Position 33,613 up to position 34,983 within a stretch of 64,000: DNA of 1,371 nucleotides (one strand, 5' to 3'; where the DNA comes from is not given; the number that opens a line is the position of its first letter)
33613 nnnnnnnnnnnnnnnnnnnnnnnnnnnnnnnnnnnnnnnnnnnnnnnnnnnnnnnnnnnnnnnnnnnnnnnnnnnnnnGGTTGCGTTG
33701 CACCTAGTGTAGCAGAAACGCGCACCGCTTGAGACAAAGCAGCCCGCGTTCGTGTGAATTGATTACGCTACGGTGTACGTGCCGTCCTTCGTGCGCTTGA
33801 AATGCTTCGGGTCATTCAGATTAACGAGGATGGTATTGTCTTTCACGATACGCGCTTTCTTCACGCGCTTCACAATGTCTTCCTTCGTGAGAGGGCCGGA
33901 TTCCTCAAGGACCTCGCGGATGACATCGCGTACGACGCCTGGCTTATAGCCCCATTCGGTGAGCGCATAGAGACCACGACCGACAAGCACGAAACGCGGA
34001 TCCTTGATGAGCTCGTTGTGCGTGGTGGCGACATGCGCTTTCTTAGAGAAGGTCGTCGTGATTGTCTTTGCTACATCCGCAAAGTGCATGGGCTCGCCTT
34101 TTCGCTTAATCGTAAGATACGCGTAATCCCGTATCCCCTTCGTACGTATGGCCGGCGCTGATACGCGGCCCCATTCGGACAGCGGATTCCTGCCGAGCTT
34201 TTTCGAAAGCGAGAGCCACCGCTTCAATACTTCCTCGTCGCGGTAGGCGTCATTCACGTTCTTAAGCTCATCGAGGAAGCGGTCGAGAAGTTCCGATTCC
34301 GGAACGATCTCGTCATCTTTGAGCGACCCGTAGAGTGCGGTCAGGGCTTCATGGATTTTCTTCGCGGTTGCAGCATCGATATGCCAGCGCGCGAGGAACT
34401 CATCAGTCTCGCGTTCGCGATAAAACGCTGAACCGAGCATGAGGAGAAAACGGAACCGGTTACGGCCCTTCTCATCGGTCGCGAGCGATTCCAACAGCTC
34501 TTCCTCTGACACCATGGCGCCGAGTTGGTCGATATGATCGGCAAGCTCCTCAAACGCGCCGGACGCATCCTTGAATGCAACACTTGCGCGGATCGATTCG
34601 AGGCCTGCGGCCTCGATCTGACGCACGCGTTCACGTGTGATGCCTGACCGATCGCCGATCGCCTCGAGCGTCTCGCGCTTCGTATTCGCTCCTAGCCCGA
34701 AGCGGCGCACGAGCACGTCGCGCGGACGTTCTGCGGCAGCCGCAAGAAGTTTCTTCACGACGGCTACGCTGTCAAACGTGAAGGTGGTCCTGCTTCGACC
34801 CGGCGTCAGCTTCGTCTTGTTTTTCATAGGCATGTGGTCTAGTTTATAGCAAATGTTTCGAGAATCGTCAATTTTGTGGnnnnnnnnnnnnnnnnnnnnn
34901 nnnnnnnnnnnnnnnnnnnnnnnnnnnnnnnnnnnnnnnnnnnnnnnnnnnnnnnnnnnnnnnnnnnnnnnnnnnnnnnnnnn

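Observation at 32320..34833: Large lineage-specific hypothetical (456 aa) paired with a sigma-70-r4 plus HARE-HTH DNA-binding protein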

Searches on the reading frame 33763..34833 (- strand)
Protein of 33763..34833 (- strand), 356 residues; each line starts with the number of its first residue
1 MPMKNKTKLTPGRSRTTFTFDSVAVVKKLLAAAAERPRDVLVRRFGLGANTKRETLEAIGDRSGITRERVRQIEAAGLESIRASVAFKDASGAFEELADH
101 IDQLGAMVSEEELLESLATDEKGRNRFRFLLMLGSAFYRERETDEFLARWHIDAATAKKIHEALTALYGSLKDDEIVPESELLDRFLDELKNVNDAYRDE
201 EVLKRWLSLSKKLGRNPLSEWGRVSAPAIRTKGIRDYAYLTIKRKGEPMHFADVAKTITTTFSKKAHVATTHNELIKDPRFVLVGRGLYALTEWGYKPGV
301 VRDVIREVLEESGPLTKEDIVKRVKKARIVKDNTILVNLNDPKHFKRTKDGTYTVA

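Call 3: search_protein_families(library=pfam, proteins=[window:33763-34833:-], max_evalue=1)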
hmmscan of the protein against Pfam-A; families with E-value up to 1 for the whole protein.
window:33763-34833:- (356 aa): 6 families
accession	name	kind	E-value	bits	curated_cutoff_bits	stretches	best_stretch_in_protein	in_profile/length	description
PF04545.22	Sigma70_r4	-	3.5e-10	39.7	24.1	1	35-82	7-49/50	Sigma-70, region 4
PF05066.19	HARE-HTH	-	1.3e-07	32.3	25.9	2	243-294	12-71/71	HB1, ASXL, restriction endonuclease HTH domain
PF11784.13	DUF3320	-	0.015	15.7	25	1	299-327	10-38/50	Protein of unknown function (DUF3320)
PF08579.17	RPM2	-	0.13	13.1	27.6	1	151-192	31-72/119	Mitochondrial ribonuclease P subunit (RPM2)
PF09929.15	DUF2161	-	0.14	12.7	27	0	307-355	67-111/118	Putative PD-(D/E)XK phosphodiesterase (DUF2161)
PF09860.14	DUF2087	-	0.21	12.2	22.4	0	138-158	29-49/69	Uncharacterized protein conserved in bacteria (DUF2087)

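Call 4: search_protein_families(library=ncbifam, proteins=[window:33763-34833:-], max_evalue=1)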
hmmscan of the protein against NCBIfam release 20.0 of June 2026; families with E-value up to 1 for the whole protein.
window:33763-34833:- (356 aa): 26 families (the best 25 are shown)
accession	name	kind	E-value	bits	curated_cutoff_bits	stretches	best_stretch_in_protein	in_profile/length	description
NF041931.2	MzaA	equivalog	1.5e-12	47.2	800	1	22-84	643-704/726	MZA anti-phage system associated sigma-70 family RNA polymerase sigma factor MzaA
TIGR02394.1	rpoS_proteo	equivalog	4.3e-12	46.1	378.7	1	22-87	212-276/285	RNA polymerase sigma factor RpoS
NF004207.0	PRK05657.1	equivalog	2.8e-11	43.3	394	1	24-86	257-318/329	RNA polymerase sigma factor RpoS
NF004208.0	PRK05658.1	equivalog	3.2e-11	42.9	555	1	24-82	560-617/631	RNA polymerase sigma factor RpoD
TIGR02393.1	RpoD_Cterm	equivalog_domain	7.9e-10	38.7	354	1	26-84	170-227/238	RNA polymerase sigma factor RpoD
NF004562.0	PRK05901.1-4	equivalog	1.9e-09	36.6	779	1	26-91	486-550/571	RNA polymerase sigma factor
NF005643.0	PRK07406.1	equivalog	6.6e-09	35.3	500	1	27-82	330-384/397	RNA polymerase sigma factor RpoD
TIGR02997.1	Sig70-cyanoRpoD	subfamily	1e-08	34.8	384.5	1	26-82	243-298/298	RNA polymerase sigma factor, RpoD/SigA family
NF006666.0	PRK09210.1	equivalog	1.4e-08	34.5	572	1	27-83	303-358/370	RNA polymerase sigma factor RpoD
NF005785.0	PRK07598.1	equivalog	5.9e-08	32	554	1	26-83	344-400/415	RNA polymerase sigma factor SigC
NF005920.0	PRK07921.1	subfamily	1.9e-07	30.4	464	1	26-83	260-316/328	RNA polymerase sigma factor SigB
NF004566.0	PRK05901.2-4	equivalog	2.9e-07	30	531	1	34-82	383-431/448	RNA polymerase sigma factor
NF005642.0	PRK07405.1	subfamily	2.9e-07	30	524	1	26-84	251-308/318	RNA polymerase sigma factor SigD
NF004561.0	PRK05901.1-3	equivalog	4.4e-07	29.4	582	1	26-82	469-524/537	RNA polymerase sigma factor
TIGR04567.1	RNAP_delt_lowGC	equivalog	7.8e-07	29.2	42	1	236-294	7-70/83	DNA-directed RNA polymerase subunit delta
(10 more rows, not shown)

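Call 5: search_protein_families(library=phrogs, proteins=[window:33763-34833:-], max_evalue=1)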
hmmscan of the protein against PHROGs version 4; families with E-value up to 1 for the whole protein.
window:33763-34833:- (356 aa): 3 families
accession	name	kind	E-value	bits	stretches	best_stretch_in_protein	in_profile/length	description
phrog_351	-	transcription regulation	4.6e-07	29.8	1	21-91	664-732/928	RNA polymerase sigma factor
phrog_36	-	transcription regulation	0.2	12.2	0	53-102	155-204/220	transcriptional regulator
phrog_26526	-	unknown function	0.34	11.7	1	301-338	69-106/165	-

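Call 6: search_protein_families(library=padloc, proteins=[window:33763-34833:-], max_evalue=1)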
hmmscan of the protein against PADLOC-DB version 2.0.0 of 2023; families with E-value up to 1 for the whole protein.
window:33763-34833:- (356 aa): 1 family
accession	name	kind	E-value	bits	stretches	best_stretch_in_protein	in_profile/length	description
PDLC02203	MzaA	-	6.5e-07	26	1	27-91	602-665/683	-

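Call 8: search_solved_structures(query=window:33763-34833:-, max_evalue=1)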
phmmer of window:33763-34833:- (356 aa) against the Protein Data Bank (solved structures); distinct sequences matched with E-value up to 1: 68 (the best 60 are shown).
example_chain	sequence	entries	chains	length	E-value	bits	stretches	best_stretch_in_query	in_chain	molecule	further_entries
6fi7_A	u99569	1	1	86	9.9e-08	34.6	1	24-83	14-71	RNA polymerase sigma factor RpoS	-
6ido_A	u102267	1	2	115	1.1e-07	34.4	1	24-85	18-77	RNA polymerase sigma factor RpoS,RNA polymerase beta-flap-tip-helix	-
6wmr_Z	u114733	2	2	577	3e-07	33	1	26-82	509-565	RNA polymerase sigma factor RpoD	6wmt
7f0r_F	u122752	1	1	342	5e-07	32.3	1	28-85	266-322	RNA polymerase sigma factor RpoS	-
7vf9_F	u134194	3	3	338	8e-07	31.6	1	28-83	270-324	RNA polymerase sigma factor RpoS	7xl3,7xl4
1tlh_B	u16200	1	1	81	9.2e-07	31.4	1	24-83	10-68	RNA polymerase sigma factor rpoD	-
5ipl_F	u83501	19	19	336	9.6e-07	31.3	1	17-83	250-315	RNA polymerase sigma factor RpoS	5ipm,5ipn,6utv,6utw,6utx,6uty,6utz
6omf_F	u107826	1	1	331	9.7e-07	31.3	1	17-83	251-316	RNA polymerase sigma factor RpoS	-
6uu8_FFF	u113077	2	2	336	1e-06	31.2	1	24-83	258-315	RNA polymerase sigma factor RpoS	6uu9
6kj6_F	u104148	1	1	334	1e-06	31.2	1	17-83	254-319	RNA polymerase sigma factor RpoS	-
3t72_o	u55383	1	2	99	1.1e-06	31.2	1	24-83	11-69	RNA polymerase sigma factor rpoD, DNA-directed RNA polymerase subunit beta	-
7ye1_F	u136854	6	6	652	1.4e-06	30.8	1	27-82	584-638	RNA polymerase sigma factor RpoD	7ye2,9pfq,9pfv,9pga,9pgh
4g6d_A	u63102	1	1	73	1.6e-06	30.6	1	29-83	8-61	RNA polymerase sigma factor rpoD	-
4g8x_A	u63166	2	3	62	2.1e-06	30.3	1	29-82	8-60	RNA polymerase sigma factor rpoD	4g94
2p7v_B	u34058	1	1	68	2.8e-06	29.8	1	30-83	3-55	RNA polymerase sigma factor rpoD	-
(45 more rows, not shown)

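Call 19: find_homologous_proteins(query=window:33763-34833:-, max_evalue=0.001)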
Query window:33763-34833:- (356 aa): 7993 proteins with E <= 0.001 among 8000 candidates; the best 120 are listed.
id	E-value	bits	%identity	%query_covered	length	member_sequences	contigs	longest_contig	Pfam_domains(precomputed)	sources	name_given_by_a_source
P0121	1.9e-227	772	100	99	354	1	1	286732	PF04545.23,PF05066.20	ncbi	-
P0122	8.7e-190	648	84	100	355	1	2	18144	PF04545.23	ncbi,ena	-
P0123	8.9e-187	638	84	96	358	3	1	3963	PF11784.14,PF04545.23,PF05066.20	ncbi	-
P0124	1.7e-185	634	79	100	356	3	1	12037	PF04545.23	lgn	-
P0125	4.4e-181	619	79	99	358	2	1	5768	PF04545.23,PF05066.20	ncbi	-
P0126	4.2e-179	613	77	99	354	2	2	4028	PF04545.23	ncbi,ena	-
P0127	1.0e-172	592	76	96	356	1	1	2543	PF04545.23,PF05066.20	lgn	-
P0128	3.6e-172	590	77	96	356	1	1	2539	PF04545.23,PF05066.20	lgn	-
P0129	1.7e-171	588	73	99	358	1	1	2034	PF04545.23,PF05066.20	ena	-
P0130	1.9e-171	588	76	99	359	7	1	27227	PF04545.23,PF05066.20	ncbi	-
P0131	1.2e-170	585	74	99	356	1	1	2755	PF04545.23,PF05066.20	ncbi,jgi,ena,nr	ncbi:MAG TPA: sigma factor-like helix-turn-helix DNA-binding protein [Candidatus Paceibacterota bact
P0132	1.2e-170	585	76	96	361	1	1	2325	PF04545.23,PF05066.20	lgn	-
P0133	2.0e-170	584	76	96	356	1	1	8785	PF04545.23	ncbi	-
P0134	2.2e-170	584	76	96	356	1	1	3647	PF04545.23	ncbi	-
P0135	4.8e-170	583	77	95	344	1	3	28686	PF04545.23,PF05066.20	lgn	-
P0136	5.2e-170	583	74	99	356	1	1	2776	PF04545.23,PF05066.20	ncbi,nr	ncbi:hypothetical protein KGQ25_03165 [Patescibacteria group bacterium]|nr:hypothetical protein [Pat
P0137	6.6e-170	583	76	98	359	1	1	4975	PF04545.23,PF05066.20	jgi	jgi:Sigma-70, region 4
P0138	7.4e-170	582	75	96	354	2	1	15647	PF04545.23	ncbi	ncbi:MAG: sigma factor-like helix-turn-helix DNA-binding protein [Patescibacteria group bacterium]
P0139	1.0e-169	582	76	98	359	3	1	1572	PF04545.23,PF05066.20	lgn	-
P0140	1.2e-169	582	74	99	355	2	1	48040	PF04545.23,PF05066.20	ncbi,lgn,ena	-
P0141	1.3e-169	582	75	99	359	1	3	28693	PF04545.23,PF05066.20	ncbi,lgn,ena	-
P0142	1.4e-169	581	74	98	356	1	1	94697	PF04545.23,PF05066.20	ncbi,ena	-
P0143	1.6e-169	581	75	97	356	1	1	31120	PF04545.23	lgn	-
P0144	1.7e-169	581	73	99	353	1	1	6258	PF04545.23,PF05066.20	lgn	-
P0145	2.1e-169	581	74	99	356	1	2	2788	PF04545.23,PF05066.20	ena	-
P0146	2.7e-169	580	77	95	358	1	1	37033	PF04545.23,PF05066.20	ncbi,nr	ncbi:hypothetical protein KGQ72_00275 [Patescibacteria group bacterium]|nr:hypothetical protein [Pat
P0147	3.0e-169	580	75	99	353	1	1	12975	PF04545.23,PF05066.20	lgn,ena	-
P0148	3.2e-169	580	74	99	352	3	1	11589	PF04545.23,PF05066.20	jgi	-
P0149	4.0e-169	580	75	99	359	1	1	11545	PF04545.23,PF05066.20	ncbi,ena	-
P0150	4.2e-169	580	76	95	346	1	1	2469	PF04545.23,PF05066.20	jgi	-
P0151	6.2e-169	579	74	99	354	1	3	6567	PF04545.23,PF05066.20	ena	-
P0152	6.3e-169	579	76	96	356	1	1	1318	PF04545.23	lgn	-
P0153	1.9e-168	578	75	95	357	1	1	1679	PF04545.23,PF05066.20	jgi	jgi:hypothetical protein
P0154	2.1e-168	578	75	96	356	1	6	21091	PF04545.23,PF05066.20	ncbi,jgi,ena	-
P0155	2.6e-168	577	75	98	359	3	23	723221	PF04545.23,PF05066.20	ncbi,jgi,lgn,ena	jgi:hypothetical protein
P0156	2.6e-168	577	75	98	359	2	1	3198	PF04545.23,PF05066.20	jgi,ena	jgi:hypothetical protein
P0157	3.5e-168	577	74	98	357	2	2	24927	PF04545.23,PF05066.20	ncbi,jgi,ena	ncbi:MAG: sigma factor-like helix-turn-helix DNA-binding protein [Candidatus Paceibacterota bacteriu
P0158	4.6e-168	576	75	98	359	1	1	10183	PF04545.23,PF05066.20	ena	-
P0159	5.2e-168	576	74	98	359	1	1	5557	PF04545.23,PF05066.20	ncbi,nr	ncbi:MAG: hypothetical protein NUV90_03085 [Candidatus Parcubacteria bacterium]|nr:hypothetical prot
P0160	7.5e-168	576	74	99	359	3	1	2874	PF04545.23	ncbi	-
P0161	7.6e-168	576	75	96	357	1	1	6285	PF04545.23,PF05066.20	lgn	-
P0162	1.1e-167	575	75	99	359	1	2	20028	PF04545.23,PF05066.20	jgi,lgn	jgi:hypothetical protein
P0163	1.2e-167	575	75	95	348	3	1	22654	PF04545.23,PF05066.20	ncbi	ncbi:MAG: sigma factor-like helix-turn-helix DNA-binding protein [bacterium]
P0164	1.5e-167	575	74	99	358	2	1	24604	PF04545.23,PF05066.20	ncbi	ncbi:MAG: sigma factor-like helix-turn-helix DNA-binding protein, partial [Minisyncoccia bacterium]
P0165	1.7e-167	575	74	99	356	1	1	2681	PF04545.23,PF05066.20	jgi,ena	-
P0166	2.0e-167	574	73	99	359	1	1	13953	PF04545.23,PF05066.20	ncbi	-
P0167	2.1e-167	574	74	99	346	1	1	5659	PF04545.23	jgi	jgi:hypothetical protein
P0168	2.5e-167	574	73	99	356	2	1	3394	PF04545.23,PF05066.20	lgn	-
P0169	2.5e-167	574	67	96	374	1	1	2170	PF04545.23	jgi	-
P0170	2.7e-167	574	75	95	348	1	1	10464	PF04545.23,PF05066.20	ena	-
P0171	3.0e-167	574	73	97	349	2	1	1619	PF04545.23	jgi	jgi:hypothetical protein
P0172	3.5e-167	574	75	96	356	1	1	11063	PF04545.23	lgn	-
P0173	3.7e-167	573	75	98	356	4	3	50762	PF04545.23,PF05066.20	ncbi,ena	-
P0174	4.0e-167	573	75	95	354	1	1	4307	PF04545.23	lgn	-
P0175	4.8e-167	573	75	96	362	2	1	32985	PF04545.23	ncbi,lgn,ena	-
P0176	5.1e-167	573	75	95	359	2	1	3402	PF04545.23,PF05066.20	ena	-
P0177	5.7e-167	573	77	93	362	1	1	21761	PF04545.23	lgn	-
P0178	5.8e-167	573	75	96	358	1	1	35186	PF04545.23,PF05066.20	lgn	-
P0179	6.4e-167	573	75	96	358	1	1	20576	PF04545.23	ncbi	-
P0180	6.6e-167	573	73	100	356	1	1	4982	PF04545.23,PF05066.20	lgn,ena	-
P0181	6.7e-167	573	73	100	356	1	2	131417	PF04545.23,PF05066.20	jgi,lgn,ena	-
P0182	6.8e-167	573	77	89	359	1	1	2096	PF04545.23,PF05066.20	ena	-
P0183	6.9e-167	573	73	96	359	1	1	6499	PF04545.23,PF05066.20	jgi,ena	-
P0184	7.3e-167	573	75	95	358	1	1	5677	PF11784.14,PF04545.23,PF05066.20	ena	-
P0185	7.5e-167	572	77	93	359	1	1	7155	PF04545.23,PF05066.20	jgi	jgi:Sigma-70, region 4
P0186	7.7e-167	572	74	95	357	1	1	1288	PF11784.14,PF04545.23,PF05066.20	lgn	-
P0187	8.3e-167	572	76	96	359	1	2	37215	PF04545.23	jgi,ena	-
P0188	9.3e-167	572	76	95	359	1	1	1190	PF04545.23,PF05066.20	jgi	-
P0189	9.3e-167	572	76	95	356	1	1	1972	PF04545.23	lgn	-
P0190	9.4e-167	572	76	96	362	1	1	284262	PF04545.23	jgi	jgi:hypothetical protein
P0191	1.2e-166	572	75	94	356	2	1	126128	PF04545.23,PF05066.20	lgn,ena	-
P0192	1.3e-166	572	75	96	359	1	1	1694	PF04545.23,PF05066.20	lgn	-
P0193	1.3e-166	572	72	99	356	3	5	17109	PF04545.23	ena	-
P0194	1.4e-166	572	74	95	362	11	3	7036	PF04545.23,PF05066.20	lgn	-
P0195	1.5e-166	572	75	95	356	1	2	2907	PF04545.23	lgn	-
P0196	1.7e-166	571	75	95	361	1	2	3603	PF04545.23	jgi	-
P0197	1.7e-166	571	72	99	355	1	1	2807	PF04545.23,PF05066.20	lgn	-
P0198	2.0e-166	571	74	96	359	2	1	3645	PF04545.23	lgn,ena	-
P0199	2.2e-166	571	73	98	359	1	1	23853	PF04545.23,PF05066.20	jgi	jgi:hypothetical protein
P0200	2.3e-166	571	74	97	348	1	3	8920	PF04545.23,PF05066.20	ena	-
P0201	2.5e-166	571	76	94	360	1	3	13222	PF04545.23,PF05066.20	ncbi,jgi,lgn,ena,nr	ncbi:MAG TPA: sigma factor-like helix-turn-helix DNA-binding protein [Candidatus Paceibacterota bact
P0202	2.7e-166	571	74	96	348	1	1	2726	PF04545.23,PF05066.20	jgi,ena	-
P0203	2.8e-166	571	75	96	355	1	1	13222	PF04545.23,PF05066.20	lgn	-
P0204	3.0e-166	570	74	96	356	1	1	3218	PF04545.23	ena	-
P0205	3.3e-166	570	75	96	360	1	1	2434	PF04545.23,PF05066.20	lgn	-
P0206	3.3e-166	570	74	98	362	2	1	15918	PF04545.23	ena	-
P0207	3.4e-166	570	72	99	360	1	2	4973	PF04545.23,PF05066.20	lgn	-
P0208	3.9e-166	570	73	97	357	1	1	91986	PF04545.23,PF05066.20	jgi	jgi:hypothetical protein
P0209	4.0e-166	570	75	95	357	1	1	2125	PF04545.23,PF05066.20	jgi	jgi:hypothetical protein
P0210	4.1e-166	570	75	95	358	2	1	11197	PF04545.23,PF05066.20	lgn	-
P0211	4.1e-166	570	73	97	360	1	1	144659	PF04545.23,PF05066.20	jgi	jgi:hypothetical protein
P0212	4.6e-166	570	72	99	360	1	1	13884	PF04545.23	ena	-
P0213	5.1e-166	570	75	96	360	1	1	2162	PF04545.23,PF05066.20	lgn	-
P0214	7.1e-166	569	74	96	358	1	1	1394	PF04545.23,PF05066.20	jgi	jgi:hypothetical protein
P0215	7.5e-166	569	75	95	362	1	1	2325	PF04545.23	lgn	-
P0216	7.6e-166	569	75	95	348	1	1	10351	PF04545.23,PF05066.20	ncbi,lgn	-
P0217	7.7e-166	569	76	96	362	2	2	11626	PF04545.23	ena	-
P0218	7.8e-166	569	74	95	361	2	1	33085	PF04545.23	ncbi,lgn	ncbi:MAG: sigma factor-like helix-turn-helix DNA-binding protein [Minisyncoccota bacterium]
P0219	7.9e-166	569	72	99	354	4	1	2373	PF04545.23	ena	-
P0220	8.0e-166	569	75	95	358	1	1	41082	PF04545.23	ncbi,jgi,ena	ncbi:MAG: sigma factor-like helix-turn-helix DNA-binding protein [Candidatus Paceibacterota bacteriu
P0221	8.3e-166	569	75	95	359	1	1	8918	PF04545.23,PF05066.20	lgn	-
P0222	8.4e-166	569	75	96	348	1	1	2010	PF04545.23,PF05066.20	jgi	jgi:hypothetical protein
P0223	1.0e-165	569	74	95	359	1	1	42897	PF04545.23,PF05066.20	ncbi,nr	ncbi:MAG: hypothetical protein KGH56_01260 [Patescibacteria group bacterium]|nr:hypothetical protein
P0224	1.0e-165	569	73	99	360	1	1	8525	PF04545.23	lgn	-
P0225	1.0e-165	569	75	96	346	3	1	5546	PF04545.23,PF05066.20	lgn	-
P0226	1.1e-165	569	75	95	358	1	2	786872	PF04545.23,PF05066.20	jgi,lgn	jgi:hypothetical protein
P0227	1.1e-165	569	76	94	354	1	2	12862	PF04545.23,PF05066.20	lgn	-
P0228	1.2e-165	569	74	96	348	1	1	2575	PF04545.23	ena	-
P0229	1.2e-165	569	72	99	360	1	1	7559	PF04545.23,PF05066.20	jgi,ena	-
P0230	1.2e-165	568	75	95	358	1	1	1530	PF04545.23,PF05066.20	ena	-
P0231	1.3e-165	568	76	93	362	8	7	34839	PF04545.23,PF05066.20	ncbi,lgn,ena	-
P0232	1.6e-165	568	73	99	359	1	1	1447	PF04545.23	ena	-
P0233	1.7e-165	568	75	95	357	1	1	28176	PF04545.23,PF05066.20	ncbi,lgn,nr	ncbi:MAG: sigma factor-like helix-turn-helix DNA-binding protein [Candidatus Pacebacteria bacterium]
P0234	1.8e-165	568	74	96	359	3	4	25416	PF04545.23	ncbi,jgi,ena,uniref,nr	ncbi:hypothetical protein A2950_01525 [Candidatus Kaiserbacteria bacterium RIFCSPLOWO2_01_FULL_55_19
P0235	1.8e-165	568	75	94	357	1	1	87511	PF04545.23,PF05066.20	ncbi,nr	ncbi:hypothetical protein HY972_00135 [Candidatus Kaiserbacteria bacterium]|nr:hypothetical protein 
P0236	1.8e-165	568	76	94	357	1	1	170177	PF04545.23,PF05066.20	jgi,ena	-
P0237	1.9e-165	568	75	95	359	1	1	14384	PF04545.23,PF05066.20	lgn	-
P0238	2.1e-165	568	73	98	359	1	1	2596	PF04545.23,PF05066.20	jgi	jgi:DNA-directed RNA polymerase delta subunit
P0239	2.3e-165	568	76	96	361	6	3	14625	PF04545.23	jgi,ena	-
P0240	2.4e-165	568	72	99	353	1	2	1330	PF04545.23,PF05066.20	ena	-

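Call 59: predict_structure(alignment_id=A3)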
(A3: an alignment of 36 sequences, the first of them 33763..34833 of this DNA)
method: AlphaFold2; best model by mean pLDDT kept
length: 356 residues; sequences in the alignment: 36
mean_pLDDT: 66.1   pTM: 0.43
mean pLDDT of the five models: 66.1, 61.8, 60.8, 59.5, 59.1
residues with pLDDT >= 90: 64; 70-90: 100; 50-70: 86; < 50: 106
segments of 3 or more residues with pLDDT < 50: 1-14, 105-107, 136-154, 178-180, 194-234, 262-286
pLDDT, mean of each block of 10 residues (from residue 1): 33 61 94 93 89 85 86 87 92 83 59 82 90 57 36 50 61 51 60 49 45 35 31 51 62 58 41 31 47 63 87 92 79 85 91 91
secondary structure, 60 per line:
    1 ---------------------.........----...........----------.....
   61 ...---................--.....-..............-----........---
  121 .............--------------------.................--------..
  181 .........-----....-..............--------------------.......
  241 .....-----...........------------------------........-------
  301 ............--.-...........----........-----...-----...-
elements in order: H22-30 H35-45 H56-63 H67-82 H85-89 H91-104 H110-117 H121-133 H154-170 H179-189 H195-198 H200-213 H234-245 H251-261 H286-293 H301-312 H317-327 H332-339 E345-347 E353-355
